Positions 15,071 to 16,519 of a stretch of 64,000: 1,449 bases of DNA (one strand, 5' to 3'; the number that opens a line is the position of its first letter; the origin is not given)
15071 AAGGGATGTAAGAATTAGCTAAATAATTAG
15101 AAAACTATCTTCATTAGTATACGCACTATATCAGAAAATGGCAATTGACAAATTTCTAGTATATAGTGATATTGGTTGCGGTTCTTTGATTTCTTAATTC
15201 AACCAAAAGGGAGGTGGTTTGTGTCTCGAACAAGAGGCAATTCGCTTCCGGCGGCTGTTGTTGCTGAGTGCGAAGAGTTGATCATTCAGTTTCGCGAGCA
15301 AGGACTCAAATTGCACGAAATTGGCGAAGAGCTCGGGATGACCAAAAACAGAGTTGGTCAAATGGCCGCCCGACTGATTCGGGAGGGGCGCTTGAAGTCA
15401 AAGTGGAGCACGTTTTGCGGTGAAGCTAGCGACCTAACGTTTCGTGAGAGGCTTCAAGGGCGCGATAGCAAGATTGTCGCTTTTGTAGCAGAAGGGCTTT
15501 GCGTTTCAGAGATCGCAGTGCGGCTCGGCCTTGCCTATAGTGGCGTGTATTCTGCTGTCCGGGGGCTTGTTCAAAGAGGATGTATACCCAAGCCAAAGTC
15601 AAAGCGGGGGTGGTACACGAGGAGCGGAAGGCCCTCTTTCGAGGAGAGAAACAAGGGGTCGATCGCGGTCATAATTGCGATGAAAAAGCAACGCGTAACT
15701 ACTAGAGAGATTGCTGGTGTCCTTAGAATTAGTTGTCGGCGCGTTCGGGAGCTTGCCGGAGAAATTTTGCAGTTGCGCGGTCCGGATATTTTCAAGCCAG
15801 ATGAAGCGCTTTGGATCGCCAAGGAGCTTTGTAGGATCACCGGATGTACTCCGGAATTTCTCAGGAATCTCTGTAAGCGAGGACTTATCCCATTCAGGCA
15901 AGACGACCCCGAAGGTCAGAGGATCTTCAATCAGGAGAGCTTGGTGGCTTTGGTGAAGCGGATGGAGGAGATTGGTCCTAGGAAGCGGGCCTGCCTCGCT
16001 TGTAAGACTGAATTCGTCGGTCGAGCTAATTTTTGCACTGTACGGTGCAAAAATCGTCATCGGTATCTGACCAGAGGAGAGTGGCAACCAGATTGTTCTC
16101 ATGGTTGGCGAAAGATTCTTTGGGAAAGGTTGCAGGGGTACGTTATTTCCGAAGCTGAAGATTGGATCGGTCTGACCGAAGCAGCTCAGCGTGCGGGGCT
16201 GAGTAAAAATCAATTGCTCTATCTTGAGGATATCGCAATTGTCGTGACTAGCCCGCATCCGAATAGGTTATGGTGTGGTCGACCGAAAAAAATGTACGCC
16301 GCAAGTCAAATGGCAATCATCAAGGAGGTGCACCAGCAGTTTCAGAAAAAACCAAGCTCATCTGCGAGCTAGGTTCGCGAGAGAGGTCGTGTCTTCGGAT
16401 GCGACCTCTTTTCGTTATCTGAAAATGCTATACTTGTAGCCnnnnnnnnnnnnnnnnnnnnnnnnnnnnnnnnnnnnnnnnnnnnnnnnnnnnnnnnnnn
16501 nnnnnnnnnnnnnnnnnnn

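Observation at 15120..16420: Stand-alone multi-HTH protein with a C-terminal zinc-ribbon-like motif in a moderately GC-rich segment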

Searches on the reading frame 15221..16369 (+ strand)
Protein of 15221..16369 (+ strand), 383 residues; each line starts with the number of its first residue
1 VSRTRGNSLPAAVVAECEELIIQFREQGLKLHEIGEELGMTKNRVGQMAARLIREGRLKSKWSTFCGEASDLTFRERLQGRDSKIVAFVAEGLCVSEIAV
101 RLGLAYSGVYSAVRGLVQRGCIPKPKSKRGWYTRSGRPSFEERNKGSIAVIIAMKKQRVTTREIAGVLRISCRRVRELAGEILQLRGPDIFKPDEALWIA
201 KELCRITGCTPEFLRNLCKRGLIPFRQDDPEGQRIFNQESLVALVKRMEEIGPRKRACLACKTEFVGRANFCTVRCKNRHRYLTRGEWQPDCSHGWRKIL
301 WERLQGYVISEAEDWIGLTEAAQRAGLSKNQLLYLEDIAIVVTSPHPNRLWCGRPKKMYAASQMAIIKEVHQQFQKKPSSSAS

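Call 6: search_protein_families(library=pfam, proteins=[window:15221-16369:+], max_evalue=10)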
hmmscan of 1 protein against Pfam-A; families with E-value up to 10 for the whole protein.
window:15221-16369:+ (383 aa): 32 families (the best 25 are shown)
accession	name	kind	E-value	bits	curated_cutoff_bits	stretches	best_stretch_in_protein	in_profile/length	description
PF12728.13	HTH_17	-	3e-08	34.2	27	1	201-246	5-48/51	Helix-turn-helix domain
PF13384.12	HTH_23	-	3.4e-08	33.5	24.6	3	74-120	4-45/50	Homeodomain-like domain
PF09339.16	HTH_IclR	-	4.8e-08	33.1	22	3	91-120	17-46/52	IclR helix-turn-helix domain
PF00376.29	MerR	-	7.5e-08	32.5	28.2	1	201-236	3-38/38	MerR family regulatory protein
PF13411.12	MerR_1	-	1.5e-07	31.9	21.6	1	201-244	4-46/69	MerR HTH family regulatory protein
PF12802.13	MarR_2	-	1.9e-06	28.4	27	2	93-129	21-60/61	MarR family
PF08281.18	Sigma70_r4_2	-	8.3e-06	25.8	25.7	2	21-51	19-49/54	Sigma-70, region 4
PF13518.12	HTH_28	-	2.6e-05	24.6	25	1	84-128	4-51/52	Helix-turn-helix domain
PF08784.17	RPA_C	-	3.3e-05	25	22.6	2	25-57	66-98/106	Replication protein A C terminal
PF01978.25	TrmB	-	6.5e-05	23.2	25.6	1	93-129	23-59/68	Sugar-specific transcriptional regulator TrmB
PF13412.12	HTH_24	-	0.00019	21.4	21.9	2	92-122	17-47/48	Winged helix-turn-helix DNA-binding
PF04545.22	Sigma70_r4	-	0.00031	20.7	24.1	2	23-48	15-40/50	Sigma-70, region 4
PF01047.28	MarR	-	0.00066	20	24.6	1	26-57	15-46/59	MarR family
PF13338.12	AbiEi_4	-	0.00089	19.8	25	1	185-223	8-38/49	Transcriptional regulator, AbiEi antitoxin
PF21531.3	Rv2175c_wHTH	-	0.00098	19.5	27.1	1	26-48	13-35/57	DNA-binding protein Rv2175c, wHTH domain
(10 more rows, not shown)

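Call 7: search_protein_families(library=ncbifam, proteins=[window:15221-16369:+], max_evalue=10)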
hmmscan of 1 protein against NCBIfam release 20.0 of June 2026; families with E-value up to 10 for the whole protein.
window:15221-16369:+ (383 aa): 19 families
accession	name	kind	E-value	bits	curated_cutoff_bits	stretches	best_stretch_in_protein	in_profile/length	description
TIGR02937.1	sigma70-ECF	superfamily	1.1e-05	25.2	42.9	1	18-54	123-159/165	sigma-70 family RNA polymerase sigma factor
TIGR02479.1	FliA_WhiG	subfamily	0.00014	21.7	189.6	1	17-54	179-217/224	FliA/WhiG family RNA polymerase sigma factor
NF040939.2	trans_reg_lrs14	equivalog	0.00051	20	90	1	93-140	37-81/103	Lrs14 family HTH-type transcriptional regulator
NF052366.1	photon_PedR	equivalog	0.00068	19.8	120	1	78-106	3-31/74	photosynthetic electron transport-dependent transcriptional regulator PedR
TIGR01764.1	excise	domain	0.0016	18.7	28.8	0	160-179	3-22/49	excisionase family DNA-binding protein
NF053606.1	Sta1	subfamily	0.0023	18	80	1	79-140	19-79/100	Sta1 family transcriptional regulator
NF005413.0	PRK06986.1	subfamily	0.0054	16.6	201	1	16-55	191-231/241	RNA polymerase sigma factor FliA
NF004935.0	PRK06288.1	equivalog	0.02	14.5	343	1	21-61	223-261/270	RNA polymerase sigma factor WhiG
TIGR04111.1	BcepMu_gp16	hypoth_equivalog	0.023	14.6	34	1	88-118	9-37/55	phage-associated protein, BcepMu gp16 family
TIGR02985.1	Sig70_bacteroi1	subfamily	0.026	14.7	126.4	0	15-46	117-148/162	RNA polymerase sigma-70 factor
NF040595.1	HTH_Cbp1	equivalog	0.033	14.1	140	0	15-46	49-80/135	CRISPR DNA repeat-binding protein Cbp1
NF033545.0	transpos_IS630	equivalog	0.034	13.6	100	1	83-168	3-88/299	IS630 family transposase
NF004566.0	PRK05901.2-4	equivalog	0.052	12.7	531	1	26-61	400-435/448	RNA polymerase sigma factor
NF005693.0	PRK07500.1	equivalog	0.055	12.6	315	1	17-54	231-271/289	RNA polymerase factor sigma-32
TIGR03879.1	near_KaiC_dom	domain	0.069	13.6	65.1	0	25-46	32-53/91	probable regulatory domain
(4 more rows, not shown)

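Call 8: search_protein_families(library=phrogs, proteins=[window:15221-16369:+], max_evalue=10)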
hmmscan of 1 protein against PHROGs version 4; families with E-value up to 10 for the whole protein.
window:15221-16369:+ (383 aa): 31 families (the best 25 are shown)
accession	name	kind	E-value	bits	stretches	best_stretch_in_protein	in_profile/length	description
phrog_3855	-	DNA, RNA and nucleotide metabolism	3.6e-10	41.3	3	18-60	69-111/115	HTH DNA binding protein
phrog_323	-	transcription regulation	9.9e-08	32.9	2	18-69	154-203/319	transcriptional regulator, D5-like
phrog_26445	-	unknown function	9.1e-06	27.1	2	84-113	9-38/101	-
phrog_1687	-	transcription regulation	1.3e-05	26.3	1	29-133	17-122/162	MarR family transcrition regulator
phrog_32460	-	unknown function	7.8e-05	23.5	2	61-157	88-188/210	-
phrog_8245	-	moron, auxiliary metabolic gene and host takeover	0.00012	23.3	1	3-49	80-126/129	HicB-like antitoxin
phrog_1123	-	unknown function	0.00057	20.7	1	81-123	32-77/112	-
phrog_836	-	transcription regulation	0.00074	20.6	0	151-181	89-119/133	late transcriptional activator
phrog_686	-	DNA, RNA and nucleotide metabolism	0.0013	19.9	1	11-51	31-71/76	HTH DNA binding protein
phrog_6223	-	transcription regulation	0.0028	18.7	1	18-53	8-42/73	transcriptional repressor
phrog_27555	-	transcription regulation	0.0044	17.6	1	14-54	132-171/203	transcriptional regulator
phrog_7545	-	DNA, RNA and nucleotide metabolism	0.0051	18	1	18-59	8-49/160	HNH endonuclease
phrog_1271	-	DNA, RNA and nucleotide metabolism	0.006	17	1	251-297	208-255/361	HNH endonuclease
phrog_2308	-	unknown function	0.0069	17.5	1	19-52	7-40/138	-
phrog_57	-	head and packaging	0.01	16.6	1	200-225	15-40/199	terminase small subunit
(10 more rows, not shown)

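Call 9: find_homologous_proteins(query=window:15221-16369:+, max_evalue=0.001)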
Query window:15221-16369:+ (383 aa): 1 proteins with E <= 0.001 among 8000 candidates.
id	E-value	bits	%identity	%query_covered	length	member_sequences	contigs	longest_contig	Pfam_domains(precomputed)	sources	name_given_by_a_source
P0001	4.4e-231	784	100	90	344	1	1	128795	PF12728.14,PF00376.30,PF13411.13,PF13518.13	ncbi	-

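Call 12: find_encoding_contigs(protein=P0001, flank=10000, max_places=6)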
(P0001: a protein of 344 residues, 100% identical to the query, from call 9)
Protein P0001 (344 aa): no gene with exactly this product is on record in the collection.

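Call 13: search_solved_structures(query=window:15221-16369:+, max_evalue=10, show_alignments=3)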
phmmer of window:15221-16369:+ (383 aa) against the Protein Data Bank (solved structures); distinct sequences matched with E-value up to 10: 10.
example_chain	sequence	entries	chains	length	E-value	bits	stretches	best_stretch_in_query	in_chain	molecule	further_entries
3gpv_A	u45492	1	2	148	0.057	15.6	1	203-244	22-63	Transcriptional regulator, MerR family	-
7lq4_A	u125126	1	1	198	0.2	13.7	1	14-53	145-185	WhiG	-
9wsm_F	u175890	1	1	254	0.84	11.7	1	14-54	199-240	RNA polymerase sigma factor FliA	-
9wsf_A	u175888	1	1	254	0.9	11.6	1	14-54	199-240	RNA polymerase sigma factor FliA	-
4ua1_A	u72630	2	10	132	1.1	11.4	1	202-252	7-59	Regulatory protein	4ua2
2qz8_A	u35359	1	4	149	1.3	11.1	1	88-123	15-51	Probable transcriptional regulatory protein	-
2w29_A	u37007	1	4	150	1.4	11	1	88-123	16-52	PROBABLE TRANSCRIPTIONAL REGULATORY PROTEIN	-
2vbw_A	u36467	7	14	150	1.4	11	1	88-123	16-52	TRANSCRIPTIONAL REGULATORY PROTEIN | PROBABLE TRANSCRIPTIONAL REGULATORY PROTEIN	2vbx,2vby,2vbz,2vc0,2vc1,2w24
2w25_A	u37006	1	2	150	1.4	11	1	88-123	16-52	PROBABLE TRANSCRIPTIONAL REGULATORY PROTEIN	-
6pfj_A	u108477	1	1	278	1.5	10.9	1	18-58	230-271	RNA polymerase sigma factor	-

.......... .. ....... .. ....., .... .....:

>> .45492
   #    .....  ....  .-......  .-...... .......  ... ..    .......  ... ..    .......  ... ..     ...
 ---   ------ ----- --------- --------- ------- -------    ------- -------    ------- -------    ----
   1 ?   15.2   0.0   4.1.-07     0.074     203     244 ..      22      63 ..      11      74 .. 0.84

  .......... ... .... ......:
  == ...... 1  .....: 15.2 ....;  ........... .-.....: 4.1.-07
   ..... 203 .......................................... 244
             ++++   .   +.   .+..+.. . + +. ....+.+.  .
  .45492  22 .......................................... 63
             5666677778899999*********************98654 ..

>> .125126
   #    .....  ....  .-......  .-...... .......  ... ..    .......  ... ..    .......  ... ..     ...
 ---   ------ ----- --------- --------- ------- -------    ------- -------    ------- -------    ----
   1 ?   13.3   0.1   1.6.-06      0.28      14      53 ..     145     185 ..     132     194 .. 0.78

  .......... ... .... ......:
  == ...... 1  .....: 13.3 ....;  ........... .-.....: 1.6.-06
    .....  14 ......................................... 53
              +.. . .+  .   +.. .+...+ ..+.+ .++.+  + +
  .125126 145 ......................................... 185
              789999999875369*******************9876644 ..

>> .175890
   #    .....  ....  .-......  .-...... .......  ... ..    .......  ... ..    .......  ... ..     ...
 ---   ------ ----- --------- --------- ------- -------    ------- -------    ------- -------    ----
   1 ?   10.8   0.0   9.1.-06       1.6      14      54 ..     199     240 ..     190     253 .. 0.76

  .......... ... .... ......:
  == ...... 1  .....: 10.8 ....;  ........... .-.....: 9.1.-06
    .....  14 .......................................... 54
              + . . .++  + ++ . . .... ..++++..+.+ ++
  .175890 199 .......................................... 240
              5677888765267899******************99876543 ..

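Call 19: find_related_loci(query=window:15221-16369:+, collection=genome_contigs, flank=10000)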
Query window:15221-16369:+ (383 aa) in genome_contigs; peptide patterns used: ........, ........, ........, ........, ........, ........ (x = any residue, [..] = any of these).
59 stretches matched a pattern, but none encodes a relative of the query by tblastn (E <= 1e-3).

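Call 32: find_related_loci(query=window:15221-16369:+, collection=viral_contigs, flank=8000)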
Query window:15221-16369:+ (383 aa) in viral_contigs; peptide patterns used: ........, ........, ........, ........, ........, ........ (x = any residue, [..] = any of these).
No stretch of DNA in the collection matches any of the patterns.

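Call 36: find_related_loci(query=window:15221-16369:+, collection=metagenome_contigs, flank=8000)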
Query window:15221-16369:+ (383 aa) in metagenome_contigs; peptide patterns used: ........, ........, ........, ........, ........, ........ (x = any residue, [..] = any of these).
95 stretches matched a pattern, but none encodes a relative of the query by tblastn (E <= 1e-3).

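Call 42: search_protein_families(library=padloc, proteins=[window:15221-16369:+], max_evalue=1)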
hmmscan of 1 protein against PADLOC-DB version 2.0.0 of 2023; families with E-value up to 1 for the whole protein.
window:15221-16369:+ (383 aa): 3 families
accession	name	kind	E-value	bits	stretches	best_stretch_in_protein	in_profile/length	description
PDLC04133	mad1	-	7.5e-13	46.6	1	201-249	9-55/60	mads_1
PDLC01438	Csa3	-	6.9e-06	24.3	1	73-142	141-208/305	"CAS-I,CAS-II,CAS-III,CAS-IV,CAS-V,CAS-VI; associated_signaling"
PDLC01858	CARF3--CARF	-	0.028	12.3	1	77-128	141-192/204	-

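Call 44: predict_structure(protein=window:15221-16369:+)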
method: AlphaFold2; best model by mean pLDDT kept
length: 383 residues; sequences in the alignment: 1
mean_pLDDT: 42.1   pTM: 0.23
mean pLDDT of the five models: 42.1, 39.6, 39.4, 38.3, 34.0
residues with pLDDT >= 90: 0; 70-90: 34; 50-70: 61; < 50: 288
segments of 3 or more residues with pLDDT < 50: 1-7, 60-79, 125-173, 175-177, 180-383
pLDDT, mean of each block of 10 residues (from residue 1): 45 82 78 77 67 61 32 39 60 52 52 61 47 36 41 44 41 47 41 43 39 41 31 29 33 24 22 30 38 29 31 30 34 28 33 30 26 31 31
secondary structure, 60 per line:
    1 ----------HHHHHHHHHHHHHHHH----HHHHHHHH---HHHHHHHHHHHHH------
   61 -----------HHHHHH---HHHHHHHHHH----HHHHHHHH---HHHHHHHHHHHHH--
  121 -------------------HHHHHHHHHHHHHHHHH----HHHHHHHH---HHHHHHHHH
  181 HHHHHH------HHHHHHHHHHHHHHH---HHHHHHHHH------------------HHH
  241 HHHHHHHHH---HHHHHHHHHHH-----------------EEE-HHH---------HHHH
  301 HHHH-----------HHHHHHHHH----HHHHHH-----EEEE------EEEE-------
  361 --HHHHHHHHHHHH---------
elements in order: H11-26 H31-38 H42-54 H72-77 H81-90 H95-102 H106-118 H140-156 H161-168 H172-186 H193-207 H211-219 H238-249 H253-263 E281-283 H297-304 H316-324 H329-334 E340-343 E350-353 H363-374

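Call 53: search_protein_representatives(protein=window:15221-16369:+)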
Query: 383 residues. Proteins with E-value up to 0.001 (for the whole library): 234; up to 1e-10: 114; up to 1e-30: 8. The best 150 are listed.
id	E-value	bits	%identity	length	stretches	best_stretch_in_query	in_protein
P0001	1.4e-231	784.4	100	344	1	40-383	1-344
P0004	9.4e-56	205.8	37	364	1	11-375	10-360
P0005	6.8e-37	143.7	32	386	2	20-377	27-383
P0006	7.9e-34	133.6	31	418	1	18-376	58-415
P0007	2.6e-33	131.9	30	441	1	3-369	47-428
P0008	7.6e-33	130.4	34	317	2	139-379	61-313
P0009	1.1e-32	129.8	34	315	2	149-377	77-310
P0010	5.8e-31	124.2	35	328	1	81-373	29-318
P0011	1.8e-30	122.6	31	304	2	143-376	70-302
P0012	5.6e-30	120.9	33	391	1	2-371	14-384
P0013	2.8e-29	118.7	33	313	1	78-378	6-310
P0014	1.0e-28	116.8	31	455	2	149-376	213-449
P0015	1.0e-28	116.8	30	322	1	76-378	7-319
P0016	1.7e-28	116.1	34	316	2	149-371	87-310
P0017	2.7e-27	112.1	32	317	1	79-376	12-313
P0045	1.2e-20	90.2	27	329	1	123-372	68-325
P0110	2.2e-11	59.8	37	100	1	290-375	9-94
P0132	1.2e-09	54.1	40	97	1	295-377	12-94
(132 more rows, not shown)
